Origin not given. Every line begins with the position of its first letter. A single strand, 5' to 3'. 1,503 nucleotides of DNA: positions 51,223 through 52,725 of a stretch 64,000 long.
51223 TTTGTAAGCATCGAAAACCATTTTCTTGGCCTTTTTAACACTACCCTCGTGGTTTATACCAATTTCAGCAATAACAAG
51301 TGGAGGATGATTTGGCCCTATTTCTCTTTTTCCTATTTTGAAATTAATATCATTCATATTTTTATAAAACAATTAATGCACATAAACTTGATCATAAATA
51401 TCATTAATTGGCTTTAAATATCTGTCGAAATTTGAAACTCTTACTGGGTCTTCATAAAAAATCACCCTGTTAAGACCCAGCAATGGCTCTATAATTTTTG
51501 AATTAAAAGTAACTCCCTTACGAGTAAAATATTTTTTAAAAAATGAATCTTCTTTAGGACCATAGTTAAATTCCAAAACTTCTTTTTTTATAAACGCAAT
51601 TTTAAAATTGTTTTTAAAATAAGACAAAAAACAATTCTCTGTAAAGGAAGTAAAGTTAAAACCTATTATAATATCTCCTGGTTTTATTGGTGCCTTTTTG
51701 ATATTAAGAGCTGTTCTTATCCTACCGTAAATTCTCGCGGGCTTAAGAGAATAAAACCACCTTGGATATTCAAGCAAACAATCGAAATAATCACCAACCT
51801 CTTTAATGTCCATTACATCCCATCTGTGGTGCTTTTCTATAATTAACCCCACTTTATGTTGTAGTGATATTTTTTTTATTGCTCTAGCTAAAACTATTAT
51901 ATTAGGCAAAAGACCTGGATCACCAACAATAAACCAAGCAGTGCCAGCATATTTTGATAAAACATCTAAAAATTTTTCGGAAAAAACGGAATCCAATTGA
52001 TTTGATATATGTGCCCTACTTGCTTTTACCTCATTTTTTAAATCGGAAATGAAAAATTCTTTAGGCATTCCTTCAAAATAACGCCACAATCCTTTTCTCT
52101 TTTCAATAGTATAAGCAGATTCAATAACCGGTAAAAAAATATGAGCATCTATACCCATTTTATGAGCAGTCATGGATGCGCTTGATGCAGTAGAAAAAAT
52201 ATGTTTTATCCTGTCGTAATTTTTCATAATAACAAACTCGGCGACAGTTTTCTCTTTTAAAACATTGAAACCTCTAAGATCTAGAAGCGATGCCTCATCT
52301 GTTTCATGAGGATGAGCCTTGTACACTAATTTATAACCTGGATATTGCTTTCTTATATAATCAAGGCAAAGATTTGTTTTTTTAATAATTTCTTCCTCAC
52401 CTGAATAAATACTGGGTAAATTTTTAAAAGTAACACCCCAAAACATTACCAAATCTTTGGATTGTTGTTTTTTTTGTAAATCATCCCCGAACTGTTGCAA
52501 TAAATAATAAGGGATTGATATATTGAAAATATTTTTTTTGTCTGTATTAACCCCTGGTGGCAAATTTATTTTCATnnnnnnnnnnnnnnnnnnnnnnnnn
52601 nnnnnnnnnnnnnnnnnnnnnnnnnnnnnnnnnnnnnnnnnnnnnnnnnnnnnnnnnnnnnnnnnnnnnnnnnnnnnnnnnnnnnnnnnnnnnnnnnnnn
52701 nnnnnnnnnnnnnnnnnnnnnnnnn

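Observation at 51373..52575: Uncharacterised paralog family A, copy 2, contiguous with module 2 neuB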

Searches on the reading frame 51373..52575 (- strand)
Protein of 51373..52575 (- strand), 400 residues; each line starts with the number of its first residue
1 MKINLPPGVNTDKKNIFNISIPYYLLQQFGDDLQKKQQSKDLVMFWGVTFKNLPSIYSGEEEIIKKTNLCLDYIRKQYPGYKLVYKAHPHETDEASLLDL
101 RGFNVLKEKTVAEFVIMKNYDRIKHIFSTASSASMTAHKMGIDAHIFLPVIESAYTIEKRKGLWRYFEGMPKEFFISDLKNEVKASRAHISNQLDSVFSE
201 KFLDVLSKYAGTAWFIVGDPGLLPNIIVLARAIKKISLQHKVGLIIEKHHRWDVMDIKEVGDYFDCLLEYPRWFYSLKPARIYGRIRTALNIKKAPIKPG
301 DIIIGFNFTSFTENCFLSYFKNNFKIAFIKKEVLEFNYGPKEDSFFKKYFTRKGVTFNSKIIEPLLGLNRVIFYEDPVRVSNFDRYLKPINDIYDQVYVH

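Call 5: search_protein_families(library=pfam, proteins=[window:51373-52575:-], max_evalue=0.01)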
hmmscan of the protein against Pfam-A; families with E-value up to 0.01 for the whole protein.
window:51373-52575:- (400 aa): 0 families

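Call 8: search_protein_families(library=ncbifam, proteins=[window:51373-52575:-], max_evalue=0.01)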
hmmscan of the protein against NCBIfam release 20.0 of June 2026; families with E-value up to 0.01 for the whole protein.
window:51373-52575:- (400 aa): 0 families

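Call 9: find_homologous_proteins(query=window:51373-52575:-)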
Query window:51373-52575:- (400 aa): 19 proteins with E <= 0.001 among 5429 candidates.
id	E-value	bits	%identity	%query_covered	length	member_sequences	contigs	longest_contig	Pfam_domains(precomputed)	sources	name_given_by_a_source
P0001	1.9e-270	915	100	100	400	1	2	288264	-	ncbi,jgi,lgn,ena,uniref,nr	ncbi:MAG: hypothetical protein COV29_02185 [Candidatus Yanofskybacteria bacterium CG10_big_fil_rev_8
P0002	4.8e-154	531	59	100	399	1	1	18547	-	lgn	-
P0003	9.7e-132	458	51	100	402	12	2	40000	-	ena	-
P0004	2.8e-113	397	47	100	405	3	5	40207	-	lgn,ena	-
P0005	3.1e-111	390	48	100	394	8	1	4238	-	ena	-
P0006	2.3e-110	388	47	98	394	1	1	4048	-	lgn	-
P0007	1.2e-108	382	46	100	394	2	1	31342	-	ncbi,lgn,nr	ncbi:MAG: hypothetical protein G01um101444_120 [Parcubacteria group bacterium Gr01-1014_44]|nr:MAG: 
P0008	9.2e-93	330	43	98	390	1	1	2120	-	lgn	-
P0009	1.8e-88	315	43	90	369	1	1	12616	-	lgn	-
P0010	1.2e-78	283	37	98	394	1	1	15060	-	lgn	-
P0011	3.5e-73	265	38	98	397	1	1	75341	-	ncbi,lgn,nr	ncbi:MAG: hypothetical protein Q8Q06_04865 [bacterium]|nr:hypothetical protein [bacterium]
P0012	2.2e-64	236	35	98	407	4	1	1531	-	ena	-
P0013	2.6e-62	229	37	96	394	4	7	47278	-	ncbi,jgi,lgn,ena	ncbi:MAG TPA: hypothetical protein VJC04_00860 [Candidatus Paceibacterota bacterium]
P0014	1.9e-60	223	32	95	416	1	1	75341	-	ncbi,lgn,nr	ncbi:MAG: hypothetical protein Q8Q06_04800 [bacterium]|nr:hypothetical protein [bacterium]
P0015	3.4e-60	222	34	98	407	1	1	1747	-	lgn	-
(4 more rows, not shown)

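Call 10: search_solved_structures(query=window:51373-52575:-, max_evalue=10, show_alignments=3)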
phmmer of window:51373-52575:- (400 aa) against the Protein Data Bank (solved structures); distinct sequences matched with E-value up to 10: 4.
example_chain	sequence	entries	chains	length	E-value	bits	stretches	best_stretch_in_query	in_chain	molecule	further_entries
2qw8_A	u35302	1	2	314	0.37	13.1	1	306-379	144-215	Eugenol synthase 1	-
3c3x_A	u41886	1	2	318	0.38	13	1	306-379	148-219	Eugenol synthase 1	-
2qx7_A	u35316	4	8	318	0.38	13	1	306-379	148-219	Eugenol synthase 1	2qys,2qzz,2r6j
2r2g_A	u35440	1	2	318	0.46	12.8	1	307-379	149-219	Eugenol synthase 1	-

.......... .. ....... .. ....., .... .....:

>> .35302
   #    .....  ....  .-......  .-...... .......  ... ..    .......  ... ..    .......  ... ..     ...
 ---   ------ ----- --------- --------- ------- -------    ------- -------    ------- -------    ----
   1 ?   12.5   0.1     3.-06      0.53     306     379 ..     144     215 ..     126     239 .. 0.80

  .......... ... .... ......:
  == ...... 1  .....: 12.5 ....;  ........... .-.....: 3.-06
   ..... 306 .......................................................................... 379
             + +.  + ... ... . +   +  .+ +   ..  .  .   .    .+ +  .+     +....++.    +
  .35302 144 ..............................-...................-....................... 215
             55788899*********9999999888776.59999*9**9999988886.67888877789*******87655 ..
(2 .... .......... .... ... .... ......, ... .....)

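Call 15: search_solved_structures(query=A1, max_evalue=10, show_alignments=3)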
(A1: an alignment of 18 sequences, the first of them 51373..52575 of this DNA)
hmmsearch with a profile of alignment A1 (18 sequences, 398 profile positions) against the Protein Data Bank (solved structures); distinct sequences matched with E-value up to 10: 3.
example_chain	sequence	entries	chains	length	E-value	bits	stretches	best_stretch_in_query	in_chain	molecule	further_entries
5jpq_d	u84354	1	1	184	0.36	13.3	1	163-263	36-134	Utp24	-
6rxt_UX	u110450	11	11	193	0.41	13.1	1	163-263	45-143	Utp24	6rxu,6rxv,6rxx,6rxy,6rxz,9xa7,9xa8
5oql_P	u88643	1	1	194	0.42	13.1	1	163-263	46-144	Utp24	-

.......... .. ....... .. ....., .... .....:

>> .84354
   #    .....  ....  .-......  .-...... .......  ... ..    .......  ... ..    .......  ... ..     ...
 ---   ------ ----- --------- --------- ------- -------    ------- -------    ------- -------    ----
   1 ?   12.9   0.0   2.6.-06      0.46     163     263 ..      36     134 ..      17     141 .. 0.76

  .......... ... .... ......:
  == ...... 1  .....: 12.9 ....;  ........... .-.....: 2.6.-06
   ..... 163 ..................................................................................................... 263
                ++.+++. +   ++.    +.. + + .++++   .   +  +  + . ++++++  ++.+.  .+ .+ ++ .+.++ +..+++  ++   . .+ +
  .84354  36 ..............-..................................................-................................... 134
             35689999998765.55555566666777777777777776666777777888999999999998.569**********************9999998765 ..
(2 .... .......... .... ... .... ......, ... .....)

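Call 16: find_encoding_contigs(protein=P0011, flank=10000, max_places=2)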
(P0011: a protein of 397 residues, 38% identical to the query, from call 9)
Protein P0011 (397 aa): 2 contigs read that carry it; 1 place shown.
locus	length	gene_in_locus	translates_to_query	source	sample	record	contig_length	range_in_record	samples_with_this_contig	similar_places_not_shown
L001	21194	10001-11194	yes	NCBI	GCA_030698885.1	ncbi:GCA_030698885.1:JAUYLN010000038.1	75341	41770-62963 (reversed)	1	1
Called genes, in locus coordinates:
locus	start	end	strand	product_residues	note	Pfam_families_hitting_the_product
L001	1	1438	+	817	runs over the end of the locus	PF08757:CotH, PF13229:Beta_helix, PF05048:NosD (weak)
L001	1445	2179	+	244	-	PF09359:VTC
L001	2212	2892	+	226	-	PF16316:DUF4956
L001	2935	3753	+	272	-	PF02348:CTP_transf_3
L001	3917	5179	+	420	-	PF00155:Aminotran_1_2 (weak), PF01041:DegT_DnrJ_EryC1, PF01053:Cys_Met_Meta_PP (weak)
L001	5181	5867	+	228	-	PF13561:adh_short_C2, PF00106:adh_short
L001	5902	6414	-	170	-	PF00702:Hydrolase, PF13419:HAD_2 (weak), PF08282:Hydrolase_3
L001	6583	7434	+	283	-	PF03102:NeuB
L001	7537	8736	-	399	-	PF04055:Radical_SAM, PF13186:SPASM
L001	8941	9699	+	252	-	PF00106:adh_short, PF08659:KR, PF13561:adh_short_C2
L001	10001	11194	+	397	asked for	-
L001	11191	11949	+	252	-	PF00977:His_biosynth, PF05690:ThiG (faint)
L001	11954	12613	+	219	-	PF07685:GATase_3 (weak), PF00117:GATase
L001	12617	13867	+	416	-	-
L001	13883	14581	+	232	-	PF02348:CTP_transf_3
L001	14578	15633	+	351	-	PF03102:NeuB, PF08666:SAF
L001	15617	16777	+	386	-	PF02350:Epimerase_2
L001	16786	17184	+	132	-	PF00132:Hexapep, PF14602:Hexapep_2 (weak)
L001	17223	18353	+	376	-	PF01041:DegT_DnrJ_EryC1, PF01053:Cys_Met_Meta_PP (weak)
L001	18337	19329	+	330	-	PF01073:3Beta_HSD, PF01370:Epimerase, PF02719:Polysacc_synt_2, PF04321:RmlD_sub_bind, PF05368:NmrA, PF16363:GDP_Man_Dehyd, PF07993:NAD_binding_4, PF13460:NAD_binding_10, +1 more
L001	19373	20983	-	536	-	PF02310:B12-binding, PF04055:Radical_SAM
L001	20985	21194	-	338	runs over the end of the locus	PF01973:MptE-like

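Call 17: find_encoding_contigs(protein=P0003, flank=8000, max_places=1)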
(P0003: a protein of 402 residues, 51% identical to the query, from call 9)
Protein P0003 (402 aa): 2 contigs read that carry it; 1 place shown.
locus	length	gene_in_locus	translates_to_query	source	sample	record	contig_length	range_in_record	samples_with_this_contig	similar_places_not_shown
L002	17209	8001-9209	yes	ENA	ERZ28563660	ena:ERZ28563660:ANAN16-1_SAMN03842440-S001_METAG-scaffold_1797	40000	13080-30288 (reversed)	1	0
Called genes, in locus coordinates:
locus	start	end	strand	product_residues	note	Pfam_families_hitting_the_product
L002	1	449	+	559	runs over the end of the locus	PF13231:PMT_2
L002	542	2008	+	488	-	PF13489:Methyltransf_23, PF13847:Methyltransf_31, PF08241:Methyltransf_11, PF08242:Methyltransf_12, PF13649:Methyltransf_25, PF00535:Glycos_transf_2, PF13641:Glyco_tranf_2_3 (weak)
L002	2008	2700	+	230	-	PF13489:Methyltransf_23, PF08241:Methyltransf_11, PF08242:Methyltransf_12, PF13649:Methyltransf_25, PF13847:Methyltransf_31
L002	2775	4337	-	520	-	PF02310:B12-binding, PF04055:Radical_SAM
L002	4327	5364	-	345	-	PF01973:MptE-like (faint)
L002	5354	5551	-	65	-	-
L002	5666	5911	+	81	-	PF12728:HTH_17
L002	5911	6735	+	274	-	PF01061:ABC2_membrane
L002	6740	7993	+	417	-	PF00005:ABC_tran, PF14524:Wzt_C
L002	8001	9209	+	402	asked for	-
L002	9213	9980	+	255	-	PF00977:His_biosynth, PF01207:Dus (faint), PF03060:NMO (faint)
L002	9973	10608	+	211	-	PF00117:GATase, PF07685:GATase_3 (weak)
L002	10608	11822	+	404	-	-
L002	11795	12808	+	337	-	PF13489:Methyltransf_23, PF07021:MetW, PF13649:Methyltransf_25, PF13847:Methyltransf_31, PF08241:Methyltransf_11, PF08242:Methyltransf_12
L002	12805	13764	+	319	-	PF13489:Methyltransf_23, PF13847:Methyltransf_31, PF08241:Methyltransf_11, PF08242:Methyltransf_12, PF13649:Methyltransf_25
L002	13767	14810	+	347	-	PF03102:NeuB, PF08666:SAF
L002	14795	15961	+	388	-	PF02350:Epimerase_2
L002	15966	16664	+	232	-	PF02348:CTP_transf_3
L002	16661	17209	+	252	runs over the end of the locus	PF02348:CTP_transf_3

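Call 18: find_encoding_contigs(protein=P0007, flank=8000, max_places=1)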
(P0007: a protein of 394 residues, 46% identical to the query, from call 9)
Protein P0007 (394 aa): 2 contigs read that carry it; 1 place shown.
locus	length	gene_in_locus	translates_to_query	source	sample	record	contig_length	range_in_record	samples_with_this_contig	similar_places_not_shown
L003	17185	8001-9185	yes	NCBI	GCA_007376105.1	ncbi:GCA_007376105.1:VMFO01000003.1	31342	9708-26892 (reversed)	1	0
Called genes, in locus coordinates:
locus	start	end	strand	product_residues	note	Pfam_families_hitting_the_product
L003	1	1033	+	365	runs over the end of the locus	-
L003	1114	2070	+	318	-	PF00248:Aldo_ket_red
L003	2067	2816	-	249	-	PF13489:Methyltransf_23, PF01728:FtsJ (faint), PF05401:NodS (weak), PF13847:Methyltransf_31, PF08241:Methyltransf_11, PF08242:Methyltransf_12, PF13649:Methyltransf_25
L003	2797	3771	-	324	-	PF13641:Glyco_tranf_2_3, PF00535:Glycos_transf_2, PF10111:Glyco_tranf_2_2 (weak)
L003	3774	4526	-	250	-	PF00106:adh_short, PF01370:Epimerase (weak), PF08659:KR (weak), PF13561:adh_short_C2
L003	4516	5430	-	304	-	PF02779:Transket_pyr, PF02780:Transketolase_C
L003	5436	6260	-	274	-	PF00456:Transketolase_N, PF13292:DXP_synthase_N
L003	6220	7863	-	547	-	-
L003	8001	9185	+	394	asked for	-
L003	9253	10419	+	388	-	-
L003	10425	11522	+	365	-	PF01075:Glyco_transf_9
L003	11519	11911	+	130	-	PF19662:DUF6165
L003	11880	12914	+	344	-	PF01370:Epimerase, PF04321:RmlD_sub_bind, PF16363:GDP_Man_Dehyd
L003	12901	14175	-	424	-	PF13489:Methyltransf_23, PF08484:Methyltransf_14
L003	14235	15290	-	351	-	PF00534:Glycos_transf_1, PF13692:Glyco_trans_1_4, PF13524:Glyco_trans_1_2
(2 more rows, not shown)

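Call 19: find_encoding_contigs(protein=P0013, flank=8000, max_places=1)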
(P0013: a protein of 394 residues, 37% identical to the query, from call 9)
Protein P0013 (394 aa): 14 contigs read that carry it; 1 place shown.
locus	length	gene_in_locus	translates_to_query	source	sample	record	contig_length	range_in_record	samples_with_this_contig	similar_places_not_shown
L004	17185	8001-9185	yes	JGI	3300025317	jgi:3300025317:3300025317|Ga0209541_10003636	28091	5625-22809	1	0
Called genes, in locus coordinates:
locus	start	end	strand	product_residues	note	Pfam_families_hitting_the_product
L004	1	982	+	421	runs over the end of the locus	PF00005:ABC_tran, PF13304:AAA_21 (weak), PF14524:Wzt_C (weak)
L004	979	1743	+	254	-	PF02348:CTP_transf_3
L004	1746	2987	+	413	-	PF01041:DegT_DnrJ_EryC1, PF01053:Cys_Met_Meta_PP, PF00155:Aminotran_1_2, PF01212:Beta_elim_lyase (faint)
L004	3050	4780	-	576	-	PF02310:B12-binding (faint), PF04055:Radical_SAM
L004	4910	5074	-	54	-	-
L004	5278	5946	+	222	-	PF01370:Epimerase (weak), PF13561:adh_short_C2, PF00106:adh_short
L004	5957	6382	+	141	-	PF01467:CTP_transf_like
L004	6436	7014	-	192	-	-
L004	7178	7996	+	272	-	PF03102:NeuB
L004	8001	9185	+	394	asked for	-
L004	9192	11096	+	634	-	PF00456:Transketolase_N, PF13292:DXP_synthase_N (weak), PF02779:Transket_pyr, PF02780:Transketolase_C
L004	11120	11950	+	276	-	PF02348:CTP_transf_3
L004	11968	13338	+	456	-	PF00202:Aminotran_3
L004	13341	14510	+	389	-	-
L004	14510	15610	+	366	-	PF01075:Glyco_transf_9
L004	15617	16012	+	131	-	PF19662:DUF6165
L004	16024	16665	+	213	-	PF13489:Methyltransf_23 (weak), PF05148:Methyltransf_8 (weak), PF08241:Methyltransf_11, PF13649:Methyltransf_25 (weak)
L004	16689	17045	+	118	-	-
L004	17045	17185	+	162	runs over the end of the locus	PF05050:Methyltransf_21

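Call 22: predict_structure(alignment_id=A1)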
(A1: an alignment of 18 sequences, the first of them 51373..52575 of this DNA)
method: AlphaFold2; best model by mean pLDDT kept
length: 400 residues; sequences in the alignment: 18
mean_pLDDT: 90.5   pTM: 0.88
mean pLDDT of the five models: 90.5, 90.3, 90.1, 89.5, 84.7
residues with pLDDT >= 90: 296; 70-90: 81; 50-70: 13; < 50: 10
segments of 3 or more residues with pLDDT < 50: 30-37
pLDDT, mean of each block of 10 residues (from residue 1): 77 96 78 53 92 68 94 97 91 89 89 91 94 93 96 88 88 96 92 93 94 96 95 92 96 90 96 93 97 97 92 97 96 91 85 92 96 82 91 97
secondary structure, 60 per line:
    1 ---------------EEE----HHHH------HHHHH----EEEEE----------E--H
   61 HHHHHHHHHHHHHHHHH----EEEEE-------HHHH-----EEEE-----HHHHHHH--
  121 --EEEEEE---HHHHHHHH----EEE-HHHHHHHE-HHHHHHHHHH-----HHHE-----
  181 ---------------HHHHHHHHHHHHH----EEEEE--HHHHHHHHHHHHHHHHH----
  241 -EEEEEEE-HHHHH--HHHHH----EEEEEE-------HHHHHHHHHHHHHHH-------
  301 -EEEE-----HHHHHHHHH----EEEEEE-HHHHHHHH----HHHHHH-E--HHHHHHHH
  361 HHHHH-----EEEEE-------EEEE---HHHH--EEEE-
elements in order: E16-18 H23-26 H33-37 E42-46 H60-77 E82-86 H94-97 E103-106 H112-118 E123-128 H132-139 E144-146 H148-154 H157-166 H196-208 E213-217 H220-236 E242-248 H250-254 H257-261 E266-271 H279-293 E302-305 H311-319 E324-329 H331-338 H343-348 H353-365 E371-375 E383-386 H390-393 E396-399

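Call 25: fold_search(model_id=the predicted structure, library=pdb)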
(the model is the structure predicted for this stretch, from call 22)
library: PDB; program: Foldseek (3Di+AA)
matches with E <= 10: 1627; with E <= 0.001: 11
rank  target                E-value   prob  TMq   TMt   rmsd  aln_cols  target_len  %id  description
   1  5wc6_A                1.8e-05  0.97  0.18  0.19  21.8       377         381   10  Structure of a bacterial polysialyltransferase at 2.2 Angstrom resolution (released 2017-08-02)
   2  3beo_A                2.9e-05  0.97  0.20  0.22  19.4       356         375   12  A Structural Basis for the allosteric regulation of non-hydrolyzing UDP-GlcNAc 2-epimerases (released 2008-02-19)
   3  9grx_1                7.9e-05  0.93  0.20  0.19  19.6       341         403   13  NDH-PSI-LHCI supercomplex from S. oleracea (released 2025-02-12)
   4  4fkz_A                2.8e-04  0.89  0.20  0.21  18.7       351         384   12  Crystal structure of Bacillus subtilis UDP-GlcNAc 2-epimerase in complex with UDP-GlcNAc and UDP (released 2013-05-08)
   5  1o6c_B                4.5e-04  0.72  0.19  0.20  20.4       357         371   11  Crystal structure of UDP-N-acetylglucosamine 2-epimerase (released 2003-11-25)
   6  8ahe_A                5.4e-04  0.87  0.21  0.22  20.4       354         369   12  PAC-FragmentDEL: Photoactivated covalent capture of DNA encoded fragments for hit discovery (released 2022-09-14)
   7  4fkz_B                5.7e-04  0.80  0.20  0.21  18.7       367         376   11  Crystal structure of Bacillus subtilis UDP-GlcNAc 2-epimerase in complex with UDP-GlcNAc and UDP (released 2013-05-08)
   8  7vza_D                6.8e-04  0.72  0.19  0.20  18.6       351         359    9  The crystal structure of Non-hydrolyzing UDPGlcNAc 2-epimerase in complex with UDP (released 2022-11-16)
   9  3tov_B                8.2e-04  0.75  0.17  0.20  19.0       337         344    9  The crystal structure of the glycosyl transferase family 9 from Veillonella parvula DSM 2008 (released 2011-09-21)
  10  5i7o_B                8.7e-04  0.90  0.18  0.22  11.9       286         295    8  Mycobacterium tuberculosis CysM in complex with the Urea-scaffold inhibitor 7 [3-(3-(4-Chlorophenyl)ureido)benzoic aci (released 2016-08-17)
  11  7mi0                  9.8e-04  0.69  0.19  0.19  19.4       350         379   10  Crystal Structure of Glycosyltransferase from Rickettsia africae ESF-5 (released 2021-04-28)
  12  8syd_B                1.2e-03  0.75  0.19  0.21  19.3       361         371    9  X-ray crystal structure of UDP-2,3-diacetamido-2,3-dideoxy-glucuronic acid-2-epimerase from Thermus thermophilus strai (released 2023-09-13)
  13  3hbn                  1.2e-03  0.69  0.18  0.23  17.7       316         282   11  Crystal structure PseG-UDP complex from Campylobacter jejuni (released 2009-05-26)
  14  6o7a_D                1.5e-03  0.72  0.21  0.18  16.8       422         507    8  Crystal structure of the LjCASTOR gating ring in the Ca2+-free state (released 2019-09-11)
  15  7vza_G                1.8e-03  0.57  0.18  0.20  18.7       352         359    9  The crystal structure of Non-hydrolyzing UDPGlcNAc 2-epimerase in complex with UDP (released 2022-11-16)
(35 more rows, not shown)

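Call 26: search_protein_representatives(alignment_id=A1)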
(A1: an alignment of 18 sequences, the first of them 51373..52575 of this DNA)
Query: 18 sequences, 398 profile positions. Proteins with E-value up to 0.001 (for the whole library): 328; up to 1e-10: 215; up to 1e-30: 98. The best 150 are listed.
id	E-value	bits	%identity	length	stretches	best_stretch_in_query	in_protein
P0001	2.0e-166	570.6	-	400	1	1-397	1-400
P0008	9.1e-162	555.3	-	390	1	6-397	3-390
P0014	8.4e-154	529.1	-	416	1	3-397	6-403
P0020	2.9e-151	520.7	-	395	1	4-397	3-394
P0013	6.2e-144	496.6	-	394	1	6-397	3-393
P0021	5.3e-143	493.5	-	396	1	6-397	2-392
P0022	3.4e-142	490.8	-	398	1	1-397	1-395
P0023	4.0e-136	470.9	-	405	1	1-397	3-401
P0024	2.4e-133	461.7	-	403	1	1-397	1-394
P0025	2.2e-132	458.6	-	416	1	3-397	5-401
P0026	5.1e-132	457.4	-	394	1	4-397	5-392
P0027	1.8e-131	455.6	-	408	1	7-396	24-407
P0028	6.6e-130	450.4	-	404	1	1-396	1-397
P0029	3.3e-126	438.2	-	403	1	4-397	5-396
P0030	9.4e-126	436.7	-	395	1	12-397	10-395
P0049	1.9e-81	290.9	-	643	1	19-397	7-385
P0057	4.4e-58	213.9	-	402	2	13-202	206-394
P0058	2.6e-57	211.4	-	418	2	11-201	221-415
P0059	4.6e-56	207.3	-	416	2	5-184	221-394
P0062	2.2e-53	198.4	-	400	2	7-189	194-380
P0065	7.8e-52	193.3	-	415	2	1-201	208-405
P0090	4.5e-38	148.0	-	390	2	206-397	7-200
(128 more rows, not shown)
